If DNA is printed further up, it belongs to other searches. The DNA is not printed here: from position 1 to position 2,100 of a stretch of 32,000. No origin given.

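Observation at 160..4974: Two paralogous kinase-cytidylyltransferase fusions differ at the likely head-group pocket, suggesting two activated substrates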

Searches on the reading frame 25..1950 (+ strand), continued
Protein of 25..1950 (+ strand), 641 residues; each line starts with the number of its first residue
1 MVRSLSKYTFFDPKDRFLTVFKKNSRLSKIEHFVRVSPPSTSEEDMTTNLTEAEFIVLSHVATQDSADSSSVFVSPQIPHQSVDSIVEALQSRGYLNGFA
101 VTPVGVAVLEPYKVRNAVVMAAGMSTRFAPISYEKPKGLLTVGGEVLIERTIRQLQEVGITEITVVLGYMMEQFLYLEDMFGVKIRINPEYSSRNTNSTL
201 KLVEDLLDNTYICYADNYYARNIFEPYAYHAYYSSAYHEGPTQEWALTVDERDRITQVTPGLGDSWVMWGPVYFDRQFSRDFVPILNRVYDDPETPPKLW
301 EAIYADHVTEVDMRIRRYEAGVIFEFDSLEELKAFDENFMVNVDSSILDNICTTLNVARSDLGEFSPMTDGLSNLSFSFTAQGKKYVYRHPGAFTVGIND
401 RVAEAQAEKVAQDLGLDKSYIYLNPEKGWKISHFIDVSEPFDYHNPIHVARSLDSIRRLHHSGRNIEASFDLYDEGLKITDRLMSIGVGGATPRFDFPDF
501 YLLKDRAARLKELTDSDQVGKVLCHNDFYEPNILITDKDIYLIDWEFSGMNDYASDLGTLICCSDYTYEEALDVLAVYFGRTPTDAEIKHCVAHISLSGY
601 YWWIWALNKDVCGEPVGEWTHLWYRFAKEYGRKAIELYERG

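Call 48: find_encoding_contigs(protein=P0121, flank=10000, max_places=2)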
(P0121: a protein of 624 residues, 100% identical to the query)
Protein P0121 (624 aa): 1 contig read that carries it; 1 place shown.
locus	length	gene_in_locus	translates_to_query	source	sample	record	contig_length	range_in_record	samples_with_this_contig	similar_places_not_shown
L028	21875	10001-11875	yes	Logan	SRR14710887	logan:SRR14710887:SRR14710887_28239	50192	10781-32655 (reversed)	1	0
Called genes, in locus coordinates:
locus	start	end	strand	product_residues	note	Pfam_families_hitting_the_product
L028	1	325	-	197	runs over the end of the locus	PF05175:MTS, PF06325:PrmA (weak), PF13649:Methyltransf_25 (weak)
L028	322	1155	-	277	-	PF01416:PseudoU_synth_1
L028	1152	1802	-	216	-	PF02390:Methyltransf_4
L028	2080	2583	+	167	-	PF01914:MarC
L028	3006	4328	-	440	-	PF13657:Couple_hipA, PF07804:HipA_C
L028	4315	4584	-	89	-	PF12844:HTH_19 (weak), PF13560:HTH_31, PF01381:HTH_3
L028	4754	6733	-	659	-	PF20176:DUF6541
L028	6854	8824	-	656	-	PF20176:DUF6541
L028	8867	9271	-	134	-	PF10066:DUF2304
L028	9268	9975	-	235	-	PF00535:Glycos_transf_2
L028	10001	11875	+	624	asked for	PF00483:NTP_transferase, PF12804:NTP_transf_3, PF01633:Choline_kinase, PF01636:APH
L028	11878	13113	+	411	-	PF04346:EutH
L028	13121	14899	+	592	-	PF13412:HTH_24 (faint), PF00483:NTP_transferase, PF12804:NTP_transf_3, PF01633:Choline_kinase, PF01636:APH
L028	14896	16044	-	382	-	PF20706:GT4-conflict (faint), PF13439:Glyco_transf_4, PF13579:Glyco_trans_4_4, PF00534:Glycos_transf_1, PF13692:Glyco_trans_1_4, PF13524:Glyco_trans_1_2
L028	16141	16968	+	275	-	PF04991:LicD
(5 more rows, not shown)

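Call 56: search_solved_structures(query=L007:9840-10832:+, max_evalue=1)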
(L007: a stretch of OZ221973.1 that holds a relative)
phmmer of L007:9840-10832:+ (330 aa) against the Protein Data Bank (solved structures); distinct sequences matched with E-value up to 1: 1.
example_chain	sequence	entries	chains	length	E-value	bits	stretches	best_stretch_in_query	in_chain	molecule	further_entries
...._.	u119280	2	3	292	1.8e-30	109.5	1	34-295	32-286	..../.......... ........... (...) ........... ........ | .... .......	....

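Call 59: search_solved_structures(query=L007:9840-10832:+, max_evalue=0.001, show_alignments=1)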
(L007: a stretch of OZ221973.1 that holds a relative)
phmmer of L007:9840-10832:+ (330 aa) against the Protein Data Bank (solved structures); distinct sequences matched with E-value up to 0.001: 1.
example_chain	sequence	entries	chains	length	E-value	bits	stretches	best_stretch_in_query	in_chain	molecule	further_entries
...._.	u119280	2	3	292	1.8e-30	109.5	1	34-295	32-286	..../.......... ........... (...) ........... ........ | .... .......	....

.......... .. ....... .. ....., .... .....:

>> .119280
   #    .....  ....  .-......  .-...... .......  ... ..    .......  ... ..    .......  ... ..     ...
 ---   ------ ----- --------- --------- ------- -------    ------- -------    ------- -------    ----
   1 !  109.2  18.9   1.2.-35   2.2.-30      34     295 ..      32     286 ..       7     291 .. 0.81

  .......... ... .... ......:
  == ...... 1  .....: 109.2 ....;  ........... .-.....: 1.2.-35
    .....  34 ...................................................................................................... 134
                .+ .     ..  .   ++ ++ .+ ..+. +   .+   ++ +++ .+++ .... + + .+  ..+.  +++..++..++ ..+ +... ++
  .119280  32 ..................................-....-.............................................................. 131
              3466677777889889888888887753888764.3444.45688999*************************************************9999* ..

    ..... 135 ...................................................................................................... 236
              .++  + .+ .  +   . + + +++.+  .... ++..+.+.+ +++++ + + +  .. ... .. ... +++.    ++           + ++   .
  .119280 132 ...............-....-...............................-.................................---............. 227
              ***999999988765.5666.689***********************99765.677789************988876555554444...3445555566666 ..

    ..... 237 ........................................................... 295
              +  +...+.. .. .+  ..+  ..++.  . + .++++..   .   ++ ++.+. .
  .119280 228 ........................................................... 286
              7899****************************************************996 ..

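Call 61: find_encoding_contigs(protein=P0230, flank=9000, max_places=1)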
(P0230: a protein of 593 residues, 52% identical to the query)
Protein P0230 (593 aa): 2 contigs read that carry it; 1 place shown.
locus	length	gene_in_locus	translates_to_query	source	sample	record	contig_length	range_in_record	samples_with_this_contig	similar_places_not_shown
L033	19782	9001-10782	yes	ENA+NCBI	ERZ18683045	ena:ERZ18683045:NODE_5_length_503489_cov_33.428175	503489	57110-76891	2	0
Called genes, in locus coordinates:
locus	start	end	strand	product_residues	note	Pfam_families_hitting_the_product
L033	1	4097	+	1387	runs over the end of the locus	PF02096:60KD_IMP, PF04464:Glyphos_transf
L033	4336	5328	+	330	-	PF01547:SBP_bac_1, PF13416:SBP_bac_8, PF13343:SBP_bac_6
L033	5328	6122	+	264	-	PF00005:ABC_tran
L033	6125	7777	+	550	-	PF00528:BPD_transp_1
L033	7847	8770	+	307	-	PF13412:HTH_24 (weak), PF00483:NTP_transferase, PF12804:NTP_transf_3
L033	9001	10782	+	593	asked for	PF13412:HTH_24 (weak), PF00483:NTP_transferase, PF12804:NTP_transf_3, PF01636:APH, PF01633:Choline_kinase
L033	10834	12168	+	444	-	PF04346:EutH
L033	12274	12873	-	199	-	PF02397:Bac_transf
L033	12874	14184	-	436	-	PF00155:Aminotran_1_2 (weak), PF01041:DegT_DnrJ_EryC1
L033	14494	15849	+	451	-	PF00534:Glycos_transf_1, PF13692:Glyco_trans_1_4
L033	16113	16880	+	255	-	PF00005:ABC_tran, PF02463:SMC_N (weak), PF13304:AAA_21 (faint)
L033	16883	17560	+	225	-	PF00528:BPD_transp_1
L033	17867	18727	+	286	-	PF03180:Lipoprotein_9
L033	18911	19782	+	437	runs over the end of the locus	PF03951:Gln-synt_N, PF00120:Gln-synt_C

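Call 63: find_encoding_contigs(protein=P0128, flank=7000, max_places=1)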
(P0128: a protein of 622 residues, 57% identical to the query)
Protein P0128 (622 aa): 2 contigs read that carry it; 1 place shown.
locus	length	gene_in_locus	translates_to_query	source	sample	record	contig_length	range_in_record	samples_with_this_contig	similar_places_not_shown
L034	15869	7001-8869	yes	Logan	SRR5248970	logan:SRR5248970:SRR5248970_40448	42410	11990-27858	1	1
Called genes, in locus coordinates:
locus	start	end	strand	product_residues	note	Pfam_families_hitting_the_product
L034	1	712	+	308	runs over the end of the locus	PF01061:ABC2_membrane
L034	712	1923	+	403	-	PF00005:ABC_tran, PF14524:Wzt_C (weak)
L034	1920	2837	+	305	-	PF00535:Glycos_transf_2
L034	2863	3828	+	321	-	PF01073:3Beta_HSD, PF01370:Epimerase, PF02719:Polysacc_synt_2 (weak), PF04321:RmlD_sub_bind, PF13460:NAD_binding_10, PF16363:GDP_Man_Dehyd, PF07993:NAD_binding_4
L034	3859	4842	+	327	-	PF00535:Glycos_transf_2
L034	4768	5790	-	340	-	PF01636:APH, PF01633:Choline_kinase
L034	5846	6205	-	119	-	PF10066:DUF2304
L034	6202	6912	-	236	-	PF00535:Glycos_transf_2, PF13641:Glyco_tranf_2_3 (weak)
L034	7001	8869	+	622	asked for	PF01047:MarR (faint), PF12802:MarR_2 (faint), PF13412:HTH_24 (weak), PF00483:NTP_transferase (weak), PF12804:NTP_transf_3, PF01636:APH, PF01633:Choline_kinase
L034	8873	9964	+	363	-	PF00892:EamA (faint)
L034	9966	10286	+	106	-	-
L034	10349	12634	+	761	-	PF02096:60KD_IMP, PF04464:Glyphos_transf (weak)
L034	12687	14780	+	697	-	PF00884:Sulfatase (weak)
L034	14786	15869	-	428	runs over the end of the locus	-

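Call 64: find_encoding_contigs(protein=P0233, flank=7000, max_places=1)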
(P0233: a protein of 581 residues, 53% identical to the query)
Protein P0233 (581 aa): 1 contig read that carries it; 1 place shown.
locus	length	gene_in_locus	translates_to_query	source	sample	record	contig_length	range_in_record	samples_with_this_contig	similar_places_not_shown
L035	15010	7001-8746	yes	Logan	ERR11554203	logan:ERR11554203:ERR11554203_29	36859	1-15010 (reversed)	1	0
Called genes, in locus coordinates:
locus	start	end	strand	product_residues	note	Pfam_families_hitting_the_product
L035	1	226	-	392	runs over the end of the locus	PF13439:Glyco_transf_4, PF13579:Glyco_trans_4_4, PF00534:Glycos_transf_1, PF13692:Glyco_trans_1_4, PF13524:Glyco_trans_1_2, PF20706:GT4-conflict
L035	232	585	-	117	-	PF10066:DUF2304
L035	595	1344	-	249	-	PF00535:Glycos_transf_2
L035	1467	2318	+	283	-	PF04991:LicD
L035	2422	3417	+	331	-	PF13531:SBP_bac_11 (weak), PF01547:SBP_bac_1, PF13416:SBP_bac_8, PF13343:SBP_bac_6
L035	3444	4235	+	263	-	PF00005:ABC_tran, PF13401:AAA_22 (weak)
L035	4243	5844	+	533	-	PF00528:BPD_transp_1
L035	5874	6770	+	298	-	PF09339:HTH_IclR (weak), PF12802:MarR_2 (weak), PF13412:HTH_24, PF00483:NTP_transferase, PF12804:NTP_transf_3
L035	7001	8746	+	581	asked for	PF00483:NTP_transferase (weak), PF12804:NTP_transf_3, PF01633:Choline_kinase, PF01636:APH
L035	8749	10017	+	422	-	PF04346:EutH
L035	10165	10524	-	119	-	PF01627:Hpt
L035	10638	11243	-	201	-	PF02397:Bac_transf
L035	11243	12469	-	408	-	PF00155:Aminotran_1_2 (weak), PF01041:DegT_DnrJ_EryC1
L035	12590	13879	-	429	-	PF00534:Glycos_transf_1, PF13692:Glyco_trans_1_4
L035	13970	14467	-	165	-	PF00582:Usp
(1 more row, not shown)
